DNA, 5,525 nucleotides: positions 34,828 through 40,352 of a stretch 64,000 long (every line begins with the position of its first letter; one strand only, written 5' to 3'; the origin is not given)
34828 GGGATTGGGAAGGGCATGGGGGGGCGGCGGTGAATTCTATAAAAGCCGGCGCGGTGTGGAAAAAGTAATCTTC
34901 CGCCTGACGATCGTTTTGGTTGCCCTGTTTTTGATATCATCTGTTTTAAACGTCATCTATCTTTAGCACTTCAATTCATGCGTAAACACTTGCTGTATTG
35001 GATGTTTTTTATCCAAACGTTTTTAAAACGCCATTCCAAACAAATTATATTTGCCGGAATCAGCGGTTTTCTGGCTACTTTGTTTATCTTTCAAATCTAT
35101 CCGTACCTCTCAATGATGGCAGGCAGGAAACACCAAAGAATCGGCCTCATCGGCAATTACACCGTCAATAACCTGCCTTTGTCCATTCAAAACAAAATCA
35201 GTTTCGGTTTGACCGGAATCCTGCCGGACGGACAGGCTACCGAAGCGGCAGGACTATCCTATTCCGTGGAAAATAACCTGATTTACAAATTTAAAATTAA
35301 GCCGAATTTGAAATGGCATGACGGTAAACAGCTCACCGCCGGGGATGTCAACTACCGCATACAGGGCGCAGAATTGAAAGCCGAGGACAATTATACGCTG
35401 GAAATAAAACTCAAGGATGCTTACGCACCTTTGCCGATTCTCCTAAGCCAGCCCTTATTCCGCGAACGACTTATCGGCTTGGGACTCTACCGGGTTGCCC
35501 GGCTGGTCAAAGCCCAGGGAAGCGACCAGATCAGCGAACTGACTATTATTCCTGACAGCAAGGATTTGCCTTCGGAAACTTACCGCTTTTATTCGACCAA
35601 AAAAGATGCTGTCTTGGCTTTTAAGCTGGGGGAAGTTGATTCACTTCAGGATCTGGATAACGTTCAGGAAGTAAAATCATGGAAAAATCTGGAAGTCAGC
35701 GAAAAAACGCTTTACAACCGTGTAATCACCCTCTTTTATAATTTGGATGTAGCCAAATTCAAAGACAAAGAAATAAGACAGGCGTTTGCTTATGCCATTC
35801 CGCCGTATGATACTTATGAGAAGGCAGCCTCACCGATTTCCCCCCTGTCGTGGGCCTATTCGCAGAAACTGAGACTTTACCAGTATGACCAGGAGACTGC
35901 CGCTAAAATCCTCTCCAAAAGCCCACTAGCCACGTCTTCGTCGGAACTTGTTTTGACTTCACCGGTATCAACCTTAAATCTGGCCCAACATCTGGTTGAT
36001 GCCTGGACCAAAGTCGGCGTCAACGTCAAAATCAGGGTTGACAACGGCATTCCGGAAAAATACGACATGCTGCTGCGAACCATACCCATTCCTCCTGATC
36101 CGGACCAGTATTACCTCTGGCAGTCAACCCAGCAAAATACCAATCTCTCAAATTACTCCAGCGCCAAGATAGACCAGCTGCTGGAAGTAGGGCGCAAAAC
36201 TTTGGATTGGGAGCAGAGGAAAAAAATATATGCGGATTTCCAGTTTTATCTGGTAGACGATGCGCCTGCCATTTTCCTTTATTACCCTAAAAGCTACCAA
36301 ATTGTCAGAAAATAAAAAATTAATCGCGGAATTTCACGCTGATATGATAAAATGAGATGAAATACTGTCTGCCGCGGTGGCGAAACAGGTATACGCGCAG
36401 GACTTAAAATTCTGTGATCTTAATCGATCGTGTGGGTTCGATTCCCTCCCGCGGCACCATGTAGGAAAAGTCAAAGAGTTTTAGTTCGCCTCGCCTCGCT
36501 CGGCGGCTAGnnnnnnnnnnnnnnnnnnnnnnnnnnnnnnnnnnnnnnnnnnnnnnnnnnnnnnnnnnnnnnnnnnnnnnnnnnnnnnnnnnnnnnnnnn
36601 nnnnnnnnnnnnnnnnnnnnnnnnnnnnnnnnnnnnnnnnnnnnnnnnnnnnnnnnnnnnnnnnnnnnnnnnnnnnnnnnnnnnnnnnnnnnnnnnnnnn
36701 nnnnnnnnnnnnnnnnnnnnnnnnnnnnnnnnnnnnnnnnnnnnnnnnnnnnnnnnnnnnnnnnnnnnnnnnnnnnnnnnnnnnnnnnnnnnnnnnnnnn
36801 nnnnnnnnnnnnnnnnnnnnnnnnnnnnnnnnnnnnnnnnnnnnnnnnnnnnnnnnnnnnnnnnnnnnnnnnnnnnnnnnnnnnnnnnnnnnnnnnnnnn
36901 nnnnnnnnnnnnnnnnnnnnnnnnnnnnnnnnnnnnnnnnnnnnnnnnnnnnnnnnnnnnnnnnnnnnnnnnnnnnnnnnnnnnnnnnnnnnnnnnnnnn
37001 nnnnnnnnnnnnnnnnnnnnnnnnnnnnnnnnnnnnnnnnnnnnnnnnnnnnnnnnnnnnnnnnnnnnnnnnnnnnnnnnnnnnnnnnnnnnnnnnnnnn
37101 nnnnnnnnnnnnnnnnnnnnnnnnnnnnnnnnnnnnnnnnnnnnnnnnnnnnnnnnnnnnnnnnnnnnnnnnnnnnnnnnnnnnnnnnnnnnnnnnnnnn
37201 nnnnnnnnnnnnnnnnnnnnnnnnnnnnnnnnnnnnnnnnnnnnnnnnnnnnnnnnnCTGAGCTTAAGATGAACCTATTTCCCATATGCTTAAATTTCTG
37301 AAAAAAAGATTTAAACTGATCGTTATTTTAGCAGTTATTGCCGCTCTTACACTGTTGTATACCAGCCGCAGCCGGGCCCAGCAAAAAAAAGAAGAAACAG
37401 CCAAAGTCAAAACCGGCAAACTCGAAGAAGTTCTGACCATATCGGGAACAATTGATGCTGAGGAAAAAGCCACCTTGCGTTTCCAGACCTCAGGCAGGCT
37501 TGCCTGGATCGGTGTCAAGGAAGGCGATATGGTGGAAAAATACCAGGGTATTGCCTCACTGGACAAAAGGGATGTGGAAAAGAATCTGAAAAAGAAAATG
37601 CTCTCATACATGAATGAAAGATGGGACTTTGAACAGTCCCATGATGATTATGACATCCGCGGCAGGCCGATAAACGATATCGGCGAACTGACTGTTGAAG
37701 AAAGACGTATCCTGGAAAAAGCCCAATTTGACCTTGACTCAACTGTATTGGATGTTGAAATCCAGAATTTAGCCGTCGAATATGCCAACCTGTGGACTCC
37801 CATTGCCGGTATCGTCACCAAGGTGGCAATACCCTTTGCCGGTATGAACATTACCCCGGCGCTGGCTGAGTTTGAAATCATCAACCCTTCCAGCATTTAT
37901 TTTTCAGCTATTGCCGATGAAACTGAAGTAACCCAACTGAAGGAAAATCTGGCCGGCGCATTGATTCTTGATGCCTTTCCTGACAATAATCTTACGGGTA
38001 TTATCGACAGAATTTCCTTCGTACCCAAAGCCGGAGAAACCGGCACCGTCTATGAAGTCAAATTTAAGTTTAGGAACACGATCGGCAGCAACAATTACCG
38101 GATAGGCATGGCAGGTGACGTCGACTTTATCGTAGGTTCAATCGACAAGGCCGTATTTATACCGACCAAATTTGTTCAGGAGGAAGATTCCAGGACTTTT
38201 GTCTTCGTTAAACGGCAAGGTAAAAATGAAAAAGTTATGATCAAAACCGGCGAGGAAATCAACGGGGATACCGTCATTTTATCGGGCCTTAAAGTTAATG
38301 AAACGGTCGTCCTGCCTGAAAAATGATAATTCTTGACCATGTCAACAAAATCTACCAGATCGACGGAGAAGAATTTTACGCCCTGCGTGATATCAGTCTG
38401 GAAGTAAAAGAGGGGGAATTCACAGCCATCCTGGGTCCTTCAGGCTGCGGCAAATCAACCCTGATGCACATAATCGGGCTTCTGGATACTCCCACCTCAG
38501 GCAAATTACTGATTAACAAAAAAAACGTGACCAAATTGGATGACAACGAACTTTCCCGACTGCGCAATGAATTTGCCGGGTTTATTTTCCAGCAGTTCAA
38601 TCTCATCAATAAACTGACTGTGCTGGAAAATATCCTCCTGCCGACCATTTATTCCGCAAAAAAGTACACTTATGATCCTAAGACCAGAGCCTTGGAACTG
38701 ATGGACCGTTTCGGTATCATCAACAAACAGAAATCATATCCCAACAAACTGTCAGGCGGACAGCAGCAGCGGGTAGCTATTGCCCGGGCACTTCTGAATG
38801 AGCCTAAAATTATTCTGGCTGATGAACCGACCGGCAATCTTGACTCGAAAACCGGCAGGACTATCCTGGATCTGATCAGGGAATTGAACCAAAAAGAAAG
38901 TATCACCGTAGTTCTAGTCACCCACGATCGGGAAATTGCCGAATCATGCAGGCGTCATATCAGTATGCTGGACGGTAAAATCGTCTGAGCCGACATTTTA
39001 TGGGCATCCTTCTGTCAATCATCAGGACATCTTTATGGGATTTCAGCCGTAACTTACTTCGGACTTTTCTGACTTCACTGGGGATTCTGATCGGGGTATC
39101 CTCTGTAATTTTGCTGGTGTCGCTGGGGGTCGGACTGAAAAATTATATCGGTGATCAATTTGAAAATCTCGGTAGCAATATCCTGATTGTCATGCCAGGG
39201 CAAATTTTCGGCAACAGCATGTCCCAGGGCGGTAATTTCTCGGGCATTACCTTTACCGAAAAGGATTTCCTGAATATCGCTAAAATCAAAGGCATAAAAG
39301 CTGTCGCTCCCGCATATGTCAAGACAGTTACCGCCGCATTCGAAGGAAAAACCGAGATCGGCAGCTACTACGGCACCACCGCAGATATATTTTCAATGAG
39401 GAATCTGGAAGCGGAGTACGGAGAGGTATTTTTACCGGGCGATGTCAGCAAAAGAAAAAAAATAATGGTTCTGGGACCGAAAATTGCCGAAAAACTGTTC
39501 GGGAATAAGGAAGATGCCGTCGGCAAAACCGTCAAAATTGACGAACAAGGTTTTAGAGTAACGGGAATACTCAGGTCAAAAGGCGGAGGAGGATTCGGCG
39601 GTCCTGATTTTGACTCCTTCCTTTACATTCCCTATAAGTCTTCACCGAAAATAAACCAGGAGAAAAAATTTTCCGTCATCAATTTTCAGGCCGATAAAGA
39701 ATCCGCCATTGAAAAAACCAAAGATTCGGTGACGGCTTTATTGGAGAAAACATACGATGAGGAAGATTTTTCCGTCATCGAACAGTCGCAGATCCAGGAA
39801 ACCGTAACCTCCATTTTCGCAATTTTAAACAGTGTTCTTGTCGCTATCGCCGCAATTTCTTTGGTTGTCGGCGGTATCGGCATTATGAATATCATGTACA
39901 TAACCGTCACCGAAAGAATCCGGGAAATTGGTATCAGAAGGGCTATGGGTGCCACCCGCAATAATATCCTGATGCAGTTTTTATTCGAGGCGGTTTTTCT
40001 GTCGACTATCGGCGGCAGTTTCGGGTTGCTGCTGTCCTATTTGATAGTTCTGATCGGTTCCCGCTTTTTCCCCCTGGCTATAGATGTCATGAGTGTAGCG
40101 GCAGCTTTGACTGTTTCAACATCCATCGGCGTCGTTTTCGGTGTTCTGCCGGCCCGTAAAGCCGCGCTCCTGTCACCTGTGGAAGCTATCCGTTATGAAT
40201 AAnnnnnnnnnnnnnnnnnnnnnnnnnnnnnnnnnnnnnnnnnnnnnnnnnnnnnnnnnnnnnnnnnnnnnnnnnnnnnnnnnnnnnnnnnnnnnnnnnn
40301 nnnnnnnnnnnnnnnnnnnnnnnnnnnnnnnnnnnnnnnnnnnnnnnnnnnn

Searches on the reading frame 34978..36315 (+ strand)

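Call 70: search_protein_families(library=pfam, proteins=[window:34978-36315:+], max_evalue=0.001)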
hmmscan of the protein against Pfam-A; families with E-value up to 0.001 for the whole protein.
window:34978-36315:+ (445 aa): 1 family
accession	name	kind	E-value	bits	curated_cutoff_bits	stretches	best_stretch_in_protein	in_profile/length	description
PF00496.27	SBP_bac_5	-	4.5e-28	98.8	32.4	1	97-387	13-365/368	Bacterial extracellular solute-binding proteins, family 5 Middle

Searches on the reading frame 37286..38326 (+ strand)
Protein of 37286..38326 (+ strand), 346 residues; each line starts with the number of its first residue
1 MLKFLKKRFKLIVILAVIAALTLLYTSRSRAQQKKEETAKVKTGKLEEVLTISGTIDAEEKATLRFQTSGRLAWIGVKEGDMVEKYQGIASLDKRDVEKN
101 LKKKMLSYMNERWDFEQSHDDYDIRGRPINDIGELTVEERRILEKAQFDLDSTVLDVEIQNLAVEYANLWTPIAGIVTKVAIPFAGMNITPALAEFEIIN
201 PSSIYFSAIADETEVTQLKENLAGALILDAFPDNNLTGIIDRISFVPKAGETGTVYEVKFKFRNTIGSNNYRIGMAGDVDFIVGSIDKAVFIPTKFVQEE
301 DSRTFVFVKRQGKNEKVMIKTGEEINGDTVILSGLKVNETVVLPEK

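Call 70: search_protein_families(library=pfam, proteins=[window:37286-38326:+], max_evalue=0.001)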
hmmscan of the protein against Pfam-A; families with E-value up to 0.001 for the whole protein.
window:37286-38326:+ (346 aa): 3 families
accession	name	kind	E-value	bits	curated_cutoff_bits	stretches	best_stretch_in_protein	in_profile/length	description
PF16576.10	HlyD_D23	-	1.5e-07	31.4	30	1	46-264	2-203/214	Barrel-sandwich domain of CusB or HlyD membrane-fusion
PF13437.12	HlyD_3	-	2.8e-06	28.5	22.2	1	171-265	4-96/106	HlyD family secretion protein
PF12700.13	HlyD_2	-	9.4e-05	21.8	25.1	1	4-118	8-119/416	HlyD family secretion protein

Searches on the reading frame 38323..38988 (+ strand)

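Call 70: search_protein_families(library=pfam, proteins=[window:38323-38988:+], max_evalue=0.001)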
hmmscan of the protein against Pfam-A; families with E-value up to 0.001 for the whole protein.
window:38323-38988:+ (221 aa): 7 families
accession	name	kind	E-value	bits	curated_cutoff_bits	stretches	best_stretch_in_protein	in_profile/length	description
PF00005.33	ABC_tran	-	2e-36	126.1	25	1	21-170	1-136/137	ABC transporter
PF02463.25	SMC_N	-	1.6e-08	34.7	40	1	13-215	5-211/220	RecF/RecN/SMC N terminal domain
PF13304.12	AAA_21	-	9.8e-08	32.8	27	0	33-121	1-111/304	AAA domain, putative AbiEii toxin, Type IV TA system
PF13175.12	AAA_15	-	0.00014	22.1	32.1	1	16-114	9-113/374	AAA ATPase domain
PF03215.21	Rad17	-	0.0004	20.8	23.8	0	20-54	34-68/186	Rad17 P-loop domain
PF13555.12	AAA_29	-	0.00041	20.5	27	1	26-50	17-41/61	P-loop containing region of AAA domain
PF25199.1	nSTAND_NTPase5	-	0.00047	20.4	34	0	28-80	38-93/145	Novel STAND NTPase 5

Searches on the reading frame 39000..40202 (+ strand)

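Call 70: search_protein_families(library=pfam, proteins=[window:39000-40202:+], max_evalue=0.001)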
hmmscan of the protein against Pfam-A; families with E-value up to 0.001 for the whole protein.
window:39000-40202:+ (400 aa): 2 families
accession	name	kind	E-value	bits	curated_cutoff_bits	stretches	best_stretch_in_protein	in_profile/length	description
PF12704.14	MacB_PCD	-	6.7e-40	138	27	1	22-246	1-206/207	MacB-like periplasmic core domain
PF02687.27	FtsX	-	6.8e-16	58.8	25.5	1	282-389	2-116/120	FtsX-like permease C-terminal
